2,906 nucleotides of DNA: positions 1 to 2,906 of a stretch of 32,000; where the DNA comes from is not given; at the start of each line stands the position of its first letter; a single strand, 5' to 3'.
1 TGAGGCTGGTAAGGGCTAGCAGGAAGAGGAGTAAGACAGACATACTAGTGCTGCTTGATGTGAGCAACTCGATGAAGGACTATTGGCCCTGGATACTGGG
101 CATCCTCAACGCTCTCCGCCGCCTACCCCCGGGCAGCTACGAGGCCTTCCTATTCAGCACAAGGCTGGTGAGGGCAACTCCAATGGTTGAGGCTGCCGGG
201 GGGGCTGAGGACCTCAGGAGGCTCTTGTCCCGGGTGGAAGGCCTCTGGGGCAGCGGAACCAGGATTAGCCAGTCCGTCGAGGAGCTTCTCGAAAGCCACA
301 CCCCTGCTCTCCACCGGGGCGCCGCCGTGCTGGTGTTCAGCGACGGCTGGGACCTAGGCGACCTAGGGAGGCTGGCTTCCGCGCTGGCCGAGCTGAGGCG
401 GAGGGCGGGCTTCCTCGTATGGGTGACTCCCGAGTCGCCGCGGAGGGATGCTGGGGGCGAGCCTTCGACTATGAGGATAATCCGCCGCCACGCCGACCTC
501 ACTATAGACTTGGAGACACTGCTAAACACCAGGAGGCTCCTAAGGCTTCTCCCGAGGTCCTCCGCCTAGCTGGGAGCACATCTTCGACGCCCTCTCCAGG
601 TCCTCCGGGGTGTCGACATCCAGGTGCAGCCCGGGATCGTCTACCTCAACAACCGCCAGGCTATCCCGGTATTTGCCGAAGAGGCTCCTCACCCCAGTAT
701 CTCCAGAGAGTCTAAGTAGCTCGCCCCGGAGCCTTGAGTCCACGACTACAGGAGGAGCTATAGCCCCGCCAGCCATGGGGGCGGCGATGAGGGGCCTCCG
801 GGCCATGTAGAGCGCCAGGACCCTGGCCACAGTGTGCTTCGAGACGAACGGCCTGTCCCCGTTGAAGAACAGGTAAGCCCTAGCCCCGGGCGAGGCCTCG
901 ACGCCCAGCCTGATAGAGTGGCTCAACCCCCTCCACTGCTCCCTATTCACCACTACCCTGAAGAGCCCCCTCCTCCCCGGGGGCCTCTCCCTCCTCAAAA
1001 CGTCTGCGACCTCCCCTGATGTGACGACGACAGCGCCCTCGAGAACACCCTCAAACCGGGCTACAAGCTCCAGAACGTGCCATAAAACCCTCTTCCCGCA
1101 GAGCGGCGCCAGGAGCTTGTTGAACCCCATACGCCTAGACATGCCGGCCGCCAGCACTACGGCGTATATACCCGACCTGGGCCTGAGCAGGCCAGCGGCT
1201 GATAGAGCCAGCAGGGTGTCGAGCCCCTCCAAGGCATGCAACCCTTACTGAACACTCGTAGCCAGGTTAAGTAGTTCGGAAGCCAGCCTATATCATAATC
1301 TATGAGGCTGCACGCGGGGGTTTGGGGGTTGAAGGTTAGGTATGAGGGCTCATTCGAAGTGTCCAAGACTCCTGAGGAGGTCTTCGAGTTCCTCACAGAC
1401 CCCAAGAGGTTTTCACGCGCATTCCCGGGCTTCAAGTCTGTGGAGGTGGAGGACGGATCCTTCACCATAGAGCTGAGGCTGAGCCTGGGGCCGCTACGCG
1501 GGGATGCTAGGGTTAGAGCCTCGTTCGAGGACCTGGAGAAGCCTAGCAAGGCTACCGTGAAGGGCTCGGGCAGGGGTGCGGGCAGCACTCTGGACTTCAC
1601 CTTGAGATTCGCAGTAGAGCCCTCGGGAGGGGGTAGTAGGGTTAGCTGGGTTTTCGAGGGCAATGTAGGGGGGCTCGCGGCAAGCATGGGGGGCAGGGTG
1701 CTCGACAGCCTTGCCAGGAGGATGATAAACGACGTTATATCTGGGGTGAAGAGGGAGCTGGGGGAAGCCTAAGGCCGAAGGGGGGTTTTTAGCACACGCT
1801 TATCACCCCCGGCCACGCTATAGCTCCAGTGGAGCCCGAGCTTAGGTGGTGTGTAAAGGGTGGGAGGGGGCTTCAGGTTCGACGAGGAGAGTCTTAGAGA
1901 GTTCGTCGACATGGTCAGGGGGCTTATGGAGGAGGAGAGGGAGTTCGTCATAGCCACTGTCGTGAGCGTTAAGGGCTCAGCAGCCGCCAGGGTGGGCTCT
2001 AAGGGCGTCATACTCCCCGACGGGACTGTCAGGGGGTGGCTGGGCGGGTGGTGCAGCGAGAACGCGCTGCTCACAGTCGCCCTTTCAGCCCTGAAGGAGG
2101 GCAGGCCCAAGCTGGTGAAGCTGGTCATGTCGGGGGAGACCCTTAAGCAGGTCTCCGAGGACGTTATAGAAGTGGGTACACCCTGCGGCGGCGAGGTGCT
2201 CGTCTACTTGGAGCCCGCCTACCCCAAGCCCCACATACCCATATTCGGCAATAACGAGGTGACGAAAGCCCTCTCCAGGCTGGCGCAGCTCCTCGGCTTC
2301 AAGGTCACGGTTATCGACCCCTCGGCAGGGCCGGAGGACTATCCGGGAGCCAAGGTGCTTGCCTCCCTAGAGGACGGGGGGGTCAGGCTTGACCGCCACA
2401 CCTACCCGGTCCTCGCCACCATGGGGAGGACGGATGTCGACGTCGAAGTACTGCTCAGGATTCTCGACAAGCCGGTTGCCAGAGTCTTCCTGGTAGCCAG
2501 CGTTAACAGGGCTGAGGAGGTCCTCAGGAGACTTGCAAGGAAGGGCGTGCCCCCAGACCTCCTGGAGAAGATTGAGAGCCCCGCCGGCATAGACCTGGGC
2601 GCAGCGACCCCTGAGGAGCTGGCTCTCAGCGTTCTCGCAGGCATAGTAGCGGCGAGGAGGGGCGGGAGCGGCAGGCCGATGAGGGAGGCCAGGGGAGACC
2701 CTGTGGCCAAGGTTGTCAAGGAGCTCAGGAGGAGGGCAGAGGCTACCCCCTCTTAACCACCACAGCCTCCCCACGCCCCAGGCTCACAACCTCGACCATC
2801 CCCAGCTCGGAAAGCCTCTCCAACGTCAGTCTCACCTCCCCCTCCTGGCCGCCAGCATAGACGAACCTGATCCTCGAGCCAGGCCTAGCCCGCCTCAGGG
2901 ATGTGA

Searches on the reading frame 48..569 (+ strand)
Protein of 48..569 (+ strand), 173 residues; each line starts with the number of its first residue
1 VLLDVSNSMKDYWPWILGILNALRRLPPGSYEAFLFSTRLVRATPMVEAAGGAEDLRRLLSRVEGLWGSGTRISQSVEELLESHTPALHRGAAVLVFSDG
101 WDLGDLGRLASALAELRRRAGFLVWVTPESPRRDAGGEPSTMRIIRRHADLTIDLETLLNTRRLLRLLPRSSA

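Call 51: search_protein_families(library=pfam, proteins=[window:48-569:+], max_evalue=0.001)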
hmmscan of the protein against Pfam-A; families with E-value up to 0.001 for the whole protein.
window:48-569:+ (173 aa): 1 family
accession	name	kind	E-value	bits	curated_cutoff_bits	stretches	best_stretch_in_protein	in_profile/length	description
PF05762.20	VWA_CoxE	-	2.2e-50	171.6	26.4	1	1-160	61-221/222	VWA domain containing CoxE-like protein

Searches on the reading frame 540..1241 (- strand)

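Call 51: search_protein_families(library=pfam, proteins=[window:540-1241:-], max_evalue=0.001)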
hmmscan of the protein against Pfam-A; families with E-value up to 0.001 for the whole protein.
window:540-1241:- (233 aa): 2 families
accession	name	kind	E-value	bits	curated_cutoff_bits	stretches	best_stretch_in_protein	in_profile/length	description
PF12804.13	NTP_transf_3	-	4.9e-29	102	27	1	27-191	1-157/160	MobA-like NTP transferase domain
PF01128.25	IspD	-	6.7e-05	23.2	27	1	25-147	1-119/221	2-C-methyl-D-erythritol 4-phosphate cytidylyltransferase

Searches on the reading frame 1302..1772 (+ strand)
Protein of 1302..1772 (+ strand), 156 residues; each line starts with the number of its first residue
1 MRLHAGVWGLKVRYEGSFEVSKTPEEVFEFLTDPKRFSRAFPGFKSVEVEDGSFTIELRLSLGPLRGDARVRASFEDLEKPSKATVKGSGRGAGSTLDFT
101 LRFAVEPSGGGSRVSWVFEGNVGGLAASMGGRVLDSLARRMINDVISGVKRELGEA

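Call 51: search_protein_families(library=pfam, proteins=[window:1302-1772:+], max_evalue=0.001)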
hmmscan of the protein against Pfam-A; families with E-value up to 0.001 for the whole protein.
window:1302-1772:+ (156 aa): 4 families
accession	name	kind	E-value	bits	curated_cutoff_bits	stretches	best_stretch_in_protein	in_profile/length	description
PF06240.19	COXG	-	5.3e-48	162.7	22.2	1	16-153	1-139/140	Carbon monoxide dehydrogenase subunit G (CoxG)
PF10604.15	Polyketide_cyc2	-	8.8e-15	55.7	27.4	1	12-152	2-140/142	Polyketide cyclase / dehydrase and lipid transport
PF03364.25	Polyketide_cyc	-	4.2e-06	27.5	23.4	1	20-144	1-124/126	Polyketide cyclase / dehydrase and lipid transport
PF08327.17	AHSA1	-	0.00018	22.1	22.1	1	23-128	3-106/125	Activator of Hsp90 ATPase homolog 1-like protein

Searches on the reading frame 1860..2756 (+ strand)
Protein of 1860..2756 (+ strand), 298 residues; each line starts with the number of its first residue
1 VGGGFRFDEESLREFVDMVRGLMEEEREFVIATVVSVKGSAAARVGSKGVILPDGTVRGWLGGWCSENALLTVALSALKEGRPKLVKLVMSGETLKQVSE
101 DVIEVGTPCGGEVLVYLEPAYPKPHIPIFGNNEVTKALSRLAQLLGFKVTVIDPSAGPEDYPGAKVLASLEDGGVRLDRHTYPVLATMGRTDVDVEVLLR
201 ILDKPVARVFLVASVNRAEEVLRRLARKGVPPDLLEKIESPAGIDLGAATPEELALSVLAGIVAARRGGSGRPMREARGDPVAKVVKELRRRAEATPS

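Call 3: search_protein_families(library=pfam, proteins=[window:1860-2756:+], max_evalue=0.1)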
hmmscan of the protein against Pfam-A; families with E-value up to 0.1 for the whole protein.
window:1860-2756:+ (298 aa): 2 families
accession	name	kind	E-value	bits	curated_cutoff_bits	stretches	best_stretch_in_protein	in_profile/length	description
PF13478.12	XdhC_C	-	2.4e-25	89.9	29.7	1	128-262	3-125/125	XdhC Rossmann domain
PF02625.21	XdhC_CoxI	-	6.4e-18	64.9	24.3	1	23-87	2-66/68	XdhC and CoxI family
